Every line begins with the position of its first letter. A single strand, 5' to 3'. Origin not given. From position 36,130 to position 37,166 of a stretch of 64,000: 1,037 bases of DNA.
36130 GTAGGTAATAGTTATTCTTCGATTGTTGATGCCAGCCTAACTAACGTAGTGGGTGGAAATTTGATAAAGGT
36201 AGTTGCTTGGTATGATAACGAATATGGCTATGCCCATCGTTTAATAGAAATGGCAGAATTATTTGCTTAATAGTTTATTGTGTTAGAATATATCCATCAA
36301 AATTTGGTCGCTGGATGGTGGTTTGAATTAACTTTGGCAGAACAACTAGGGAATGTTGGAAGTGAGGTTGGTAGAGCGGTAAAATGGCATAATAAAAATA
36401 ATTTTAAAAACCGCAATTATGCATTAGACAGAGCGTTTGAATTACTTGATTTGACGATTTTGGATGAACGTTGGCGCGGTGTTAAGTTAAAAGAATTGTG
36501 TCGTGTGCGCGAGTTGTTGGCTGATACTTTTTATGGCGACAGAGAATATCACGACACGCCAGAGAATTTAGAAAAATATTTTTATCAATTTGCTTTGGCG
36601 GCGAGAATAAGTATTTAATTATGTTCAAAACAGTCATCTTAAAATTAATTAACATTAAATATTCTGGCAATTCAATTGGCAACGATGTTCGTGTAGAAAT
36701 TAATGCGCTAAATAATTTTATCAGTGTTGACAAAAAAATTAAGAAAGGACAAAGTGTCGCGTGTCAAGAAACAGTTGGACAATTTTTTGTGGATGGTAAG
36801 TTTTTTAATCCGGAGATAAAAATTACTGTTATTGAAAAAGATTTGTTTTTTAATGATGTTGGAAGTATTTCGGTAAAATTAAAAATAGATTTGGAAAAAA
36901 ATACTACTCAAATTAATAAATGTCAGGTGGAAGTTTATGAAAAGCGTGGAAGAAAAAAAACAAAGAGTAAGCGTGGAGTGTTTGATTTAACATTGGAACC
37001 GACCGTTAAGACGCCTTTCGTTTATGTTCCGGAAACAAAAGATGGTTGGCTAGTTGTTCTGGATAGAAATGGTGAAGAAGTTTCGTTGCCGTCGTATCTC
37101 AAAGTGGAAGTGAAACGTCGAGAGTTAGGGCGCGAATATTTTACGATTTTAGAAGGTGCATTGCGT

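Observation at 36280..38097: Three-gene accessory cassette between gap and aspS: L,D-transpeptidase-like (DUF2778/Tlde1-like) motif protein plus membrane-anchored partner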

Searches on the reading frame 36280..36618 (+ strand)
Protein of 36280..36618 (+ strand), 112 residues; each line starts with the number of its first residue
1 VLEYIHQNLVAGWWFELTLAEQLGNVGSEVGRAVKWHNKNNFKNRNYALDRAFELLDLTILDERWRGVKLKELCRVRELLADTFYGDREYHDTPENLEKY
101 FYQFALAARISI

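Call 3: search_protein_families(library=pfam, proteins=[window:36280-36618:+], max_evalue=10)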
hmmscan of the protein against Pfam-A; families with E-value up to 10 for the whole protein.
window:36280-36618:+ (112 aa): 0 families

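Call 4: search_protein_families(library=ncbifam, proteins=[window:36280-36618:+], max_evalue=10)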
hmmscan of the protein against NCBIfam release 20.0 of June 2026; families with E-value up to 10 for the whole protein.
window:36280-36618:+ (112 aa): 1 family
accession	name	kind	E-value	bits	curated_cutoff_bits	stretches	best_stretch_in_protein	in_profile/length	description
NF049967.1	QhpG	equivalog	0.13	11.1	240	1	16-77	49-108/423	flavin-dependent monooxygenase QhpG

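Call 7: search_protein_families(library=padloc, proteins=[window:36280-36618:+], max_evalue=10)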
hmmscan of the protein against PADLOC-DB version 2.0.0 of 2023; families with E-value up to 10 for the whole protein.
window:36280-36618:+ (112 aa): 0 families
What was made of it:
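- No PADLOC match (call 7).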

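Call 8: search_protein_families(library=phrogs, proteins=[window:36280-36618:+], max_evalue=10)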
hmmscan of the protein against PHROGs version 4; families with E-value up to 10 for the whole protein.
window:36280-36618:+ (112 aa): 1 family
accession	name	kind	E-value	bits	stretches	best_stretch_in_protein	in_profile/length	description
phrog_31160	-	unknown function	0.052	14.6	1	27-87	15-78/86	-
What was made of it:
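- On Polymorphic toxin-immunity systems: No Pfam, NCBIfam or PHROGs domain in B (calls 3, 4, 8).
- Tried and rejected: Pfam, NCBIfam, PADLOC and PHROGs searches of A, B and C gave nothing usable (calls 3, 4, 7, 8).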

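Call 18: find_homologous_proteins(query=window:36280-36618:+, max_evalue=0.001)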
Query window:36280-36618:+ (112 aa): 634 proteins with E <= 0.001 among 642 candidates; the best 120 are listed.
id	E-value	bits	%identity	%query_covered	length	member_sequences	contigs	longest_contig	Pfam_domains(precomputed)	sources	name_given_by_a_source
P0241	2.5e-70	252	99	100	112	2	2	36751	-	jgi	-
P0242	2.0e-51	191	79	97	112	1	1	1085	-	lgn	-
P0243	9.7e-51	188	76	97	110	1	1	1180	-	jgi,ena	-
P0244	1.3e-48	182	76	94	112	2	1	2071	-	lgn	-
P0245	2.0e-46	175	74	97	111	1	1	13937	-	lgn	-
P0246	3.9e-46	174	74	97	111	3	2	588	-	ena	-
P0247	5.8e-45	170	74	97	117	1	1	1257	-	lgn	-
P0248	3.0e-44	168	68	97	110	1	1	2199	-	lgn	-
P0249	6.8e-44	166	69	98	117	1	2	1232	-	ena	-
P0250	9.2e-44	166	70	100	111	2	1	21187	-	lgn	-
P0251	2.0e-43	165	64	98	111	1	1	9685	-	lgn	-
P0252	2.4e-43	165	72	97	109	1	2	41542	-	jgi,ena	-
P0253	4.7e-43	164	65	98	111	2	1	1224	-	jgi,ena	-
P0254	9.1e-43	163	67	99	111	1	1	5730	-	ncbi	-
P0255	9.4e-43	163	66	100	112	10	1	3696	-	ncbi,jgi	jgi:hypothetical protein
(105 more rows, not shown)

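Call 73: search_solved_structures(query=A8, max_evalue=10, show_alignments=1)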
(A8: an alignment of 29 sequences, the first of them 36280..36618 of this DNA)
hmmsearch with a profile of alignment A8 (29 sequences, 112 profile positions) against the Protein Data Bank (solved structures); distinct sequences matched with E-value up to 10: 14.
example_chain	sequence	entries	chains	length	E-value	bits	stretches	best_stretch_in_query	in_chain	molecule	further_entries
6pdq_B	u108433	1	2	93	0.11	16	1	5-32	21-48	Ancestral Effector Caspase-3/6/7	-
3qnw_B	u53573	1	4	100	0.41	14.1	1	4-31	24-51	Caspase-6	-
3p45_B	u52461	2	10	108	0.47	14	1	4-31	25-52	caspase-6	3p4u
8eg5_B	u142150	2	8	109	0.48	13.9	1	4-31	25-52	Caspase-6 subunit p11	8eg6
3v6l_A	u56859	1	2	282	1.6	12.2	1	4-30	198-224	Caspase-6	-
3v6m_A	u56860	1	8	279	1.7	12.2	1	4-30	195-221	Caspase-6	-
4hva_A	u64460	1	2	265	1.7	12.2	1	4-30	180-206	Caspase-6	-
4ejf_A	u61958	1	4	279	1.7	12.1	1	4-30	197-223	Caspase-6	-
3nkf_A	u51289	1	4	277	1.7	12.1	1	4-30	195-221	Caspase-6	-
3s8e_A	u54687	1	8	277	1.7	12.1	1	4-30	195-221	Caspase-6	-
3k7e_A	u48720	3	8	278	1.7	12.1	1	4-30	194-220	Caspase-6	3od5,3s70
4n5d_A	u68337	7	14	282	1.8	12.1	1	4-30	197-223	Caspase-6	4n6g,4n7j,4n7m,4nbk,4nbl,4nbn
2fja_A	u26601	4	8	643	8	10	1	43-87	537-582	adenylylsulfate reductase, subunit A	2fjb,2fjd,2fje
1jnr_A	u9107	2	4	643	8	10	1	43-87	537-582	adenylylsulfate reductase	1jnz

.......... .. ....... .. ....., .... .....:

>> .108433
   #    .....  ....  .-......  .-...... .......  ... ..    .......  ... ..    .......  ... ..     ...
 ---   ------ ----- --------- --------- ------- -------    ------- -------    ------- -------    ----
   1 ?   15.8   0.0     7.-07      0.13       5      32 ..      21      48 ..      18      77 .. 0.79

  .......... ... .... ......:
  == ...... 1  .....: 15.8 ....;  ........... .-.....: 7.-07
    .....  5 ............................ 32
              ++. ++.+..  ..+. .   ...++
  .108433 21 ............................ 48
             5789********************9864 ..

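Call 75: search_protein_families(library=pfam, alignment_id=A8, max_evalue=1)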
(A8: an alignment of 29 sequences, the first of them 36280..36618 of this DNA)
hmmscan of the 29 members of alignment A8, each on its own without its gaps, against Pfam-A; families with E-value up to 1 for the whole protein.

A. member 1, window:36280-36618:+ (112 aa): 0 families

B. families by the number of members that match (of 29 scanned): 7 families
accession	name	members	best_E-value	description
PF07231.17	Hs1pro-1_N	2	0.099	Hs1pro-1 N-terminus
PF15944.10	DUF4752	2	0.14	Domain of unknown function (DUF4752)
PF10938.13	YfdX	1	0.11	YfdX protein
PF11411.13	DNA_ligase_IV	1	0.12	DNA ligase IV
PF16763.10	Spidroin_N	1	0.14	Major ampullate spidroin 1, spider silk protein 1, N-term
PF02210.31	Laminin_G_2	1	0.16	Laminin G domain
PF08129.17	Antimicrobial17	1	0.2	Alpha/beta enterocin family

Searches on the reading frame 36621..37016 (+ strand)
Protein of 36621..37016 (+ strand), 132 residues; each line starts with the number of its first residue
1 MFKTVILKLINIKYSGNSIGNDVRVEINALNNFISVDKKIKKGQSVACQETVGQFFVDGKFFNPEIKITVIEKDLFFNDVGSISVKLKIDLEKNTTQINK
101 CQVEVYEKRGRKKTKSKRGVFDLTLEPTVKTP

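Call 83: find_related_loci(query=A9, collection=metagenome_contigs, flank=3500)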
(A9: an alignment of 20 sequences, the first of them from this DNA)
Query A9 (132 aa) in metagenome_contigs; peptide patterns used: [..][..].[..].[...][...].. (x = any residue, [..] = any of these).
301 stretches matched a pattern; 122 encode a relative of the query (tblastn E <= 1e-3); the best 80 are kept; 80 distinct loci.
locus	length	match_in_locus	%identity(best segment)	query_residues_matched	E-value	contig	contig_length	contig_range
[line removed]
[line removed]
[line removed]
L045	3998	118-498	42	1-129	1e-30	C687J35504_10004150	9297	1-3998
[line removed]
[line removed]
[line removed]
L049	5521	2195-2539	52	1-121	4e-28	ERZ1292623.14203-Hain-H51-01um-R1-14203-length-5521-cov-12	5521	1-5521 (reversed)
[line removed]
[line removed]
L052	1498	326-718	44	1-129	2e-28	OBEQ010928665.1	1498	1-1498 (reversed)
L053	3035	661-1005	52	1-121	3e-28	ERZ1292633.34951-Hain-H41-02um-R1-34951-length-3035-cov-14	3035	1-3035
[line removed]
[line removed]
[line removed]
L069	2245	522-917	40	1-129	3e-26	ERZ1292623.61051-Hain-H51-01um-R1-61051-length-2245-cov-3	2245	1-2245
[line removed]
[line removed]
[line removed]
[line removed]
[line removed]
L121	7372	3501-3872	36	2-125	1e-23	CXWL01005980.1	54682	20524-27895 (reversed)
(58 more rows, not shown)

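Call 87: search_protein_families(library=pfam, proteins=[L085:1014-1754:+, L109:1427-2167:+, L086:2310-3023:+, L071:996-1643:+, L072:2756-3403:+, L121:4459-4674:+, L042:3501-5162:+, L069:522-1331:+], max_evalue=0.01)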
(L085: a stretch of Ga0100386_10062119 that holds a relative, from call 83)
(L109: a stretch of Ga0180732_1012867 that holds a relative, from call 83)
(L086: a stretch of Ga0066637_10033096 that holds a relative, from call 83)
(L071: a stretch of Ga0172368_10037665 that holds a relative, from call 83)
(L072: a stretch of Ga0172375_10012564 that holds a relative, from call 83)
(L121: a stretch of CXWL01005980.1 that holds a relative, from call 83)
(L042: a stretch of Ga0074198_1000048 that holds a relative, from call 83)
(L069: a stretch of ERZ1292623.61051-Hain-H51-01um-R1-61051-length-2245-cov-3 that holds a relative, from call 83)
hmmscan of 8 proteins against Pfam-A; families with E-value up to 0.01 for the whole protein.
L085:1014-1754:+ (247 aa): 0 families

L109:1427-2167:+ (247 aa): 1 family
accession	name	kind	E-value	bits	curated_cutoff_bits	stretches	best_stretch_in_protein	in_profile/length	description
PF13739.11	PdaC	-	0.0052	18.3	29.1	1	55-135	2-85/95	Deacetylase PdaC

L086:2310-3023:+ (238 aa): 0 families

L071:996-1643:+ (216 aa): 0 families

L072:2756-3403:+ (216 aa): 0 families

L121:4459-4674:+ (72 aa): 0 families

L042:3501-5162:+ (554 aa): 2 families
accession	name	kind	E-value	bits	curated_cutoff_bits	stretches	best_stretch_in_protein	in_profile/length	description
PF01464.25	SLT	-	4.6e-17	62.1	21.3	1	231-332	3-99/117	Transglycosylase SLT domain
PF08239.17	SH3_3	-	0.0026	18.3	27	0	174-218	18-54/54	Bacterial SH3 domain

L069:522-1331:+ (270 aa): 0 families

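Call 103: search_protein_families(library=pfam, alignment_id=A9, max_evalue=1)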
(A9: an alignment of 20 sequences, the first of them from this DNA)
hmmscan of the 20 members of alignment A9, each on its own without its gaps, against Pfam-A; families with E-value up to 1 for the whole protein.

A. member 1, seq(132 aa): 1 family
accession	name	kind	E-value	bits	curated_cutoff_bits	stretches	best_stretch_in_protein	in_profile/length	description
PF08200.17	Phage_1_1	-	0.053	14.4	21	1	92-119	5-32/40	Bacteriophage 1.1 Protein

B. families by the number of members that match (of 20 scanned): 11 families
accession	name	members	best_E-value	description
PF14908.11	HU-CCDC81_euk_1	2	0.0067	CCDC81 eukaryotic HU domain 1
PF21557.3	RhaB_D2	1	0.024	Alpha-L-rhamnosidase, domain D2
PF00035.32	dsrm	1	0.031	Double-stranded RNA binding motif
PF17361.7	DUF5387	1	0.047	Family of unknown function (DUF5387)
PF08200.17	Phage_1_1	1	0.053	Bacteriophage 1.1 Protein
PF14766.11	RPA_interact_N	1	0.067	Replication protein A interacting N-terminal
PF18020.7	TIG_2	1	0.085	TIG domain found in plexin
PF12465.13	Pr_beta_C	1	0.087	Proteasome beta subunits C terminal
PF13291.12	ACT_4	1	0.12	ACT domain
PF20661.2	SutA-RBD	1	0.17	SutA RNAP-binding domain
PF08001.16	CMV_US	1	0.21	CMV US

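Call 104: search_solved_structures(query=A9, max_evalue=10, show_alignments=1)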
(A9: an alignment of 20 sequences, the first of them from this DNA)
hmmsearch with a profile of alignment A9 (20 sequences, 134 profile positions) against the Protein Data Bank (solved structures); distinct sequences matched with E-value up to 10: 0.
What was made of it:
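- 36621..37010 (+): B N-domain (residues 1-~130): C2-like beta-sandwich, a shared module also found fused to SLT lytic transglycosylase. No Pfam or PDB sequence match (calls 103, 104).
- On Polymorphic toxin-immunity systems: The N-domain has no Pfam or PDB relative (calls 103, 104).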
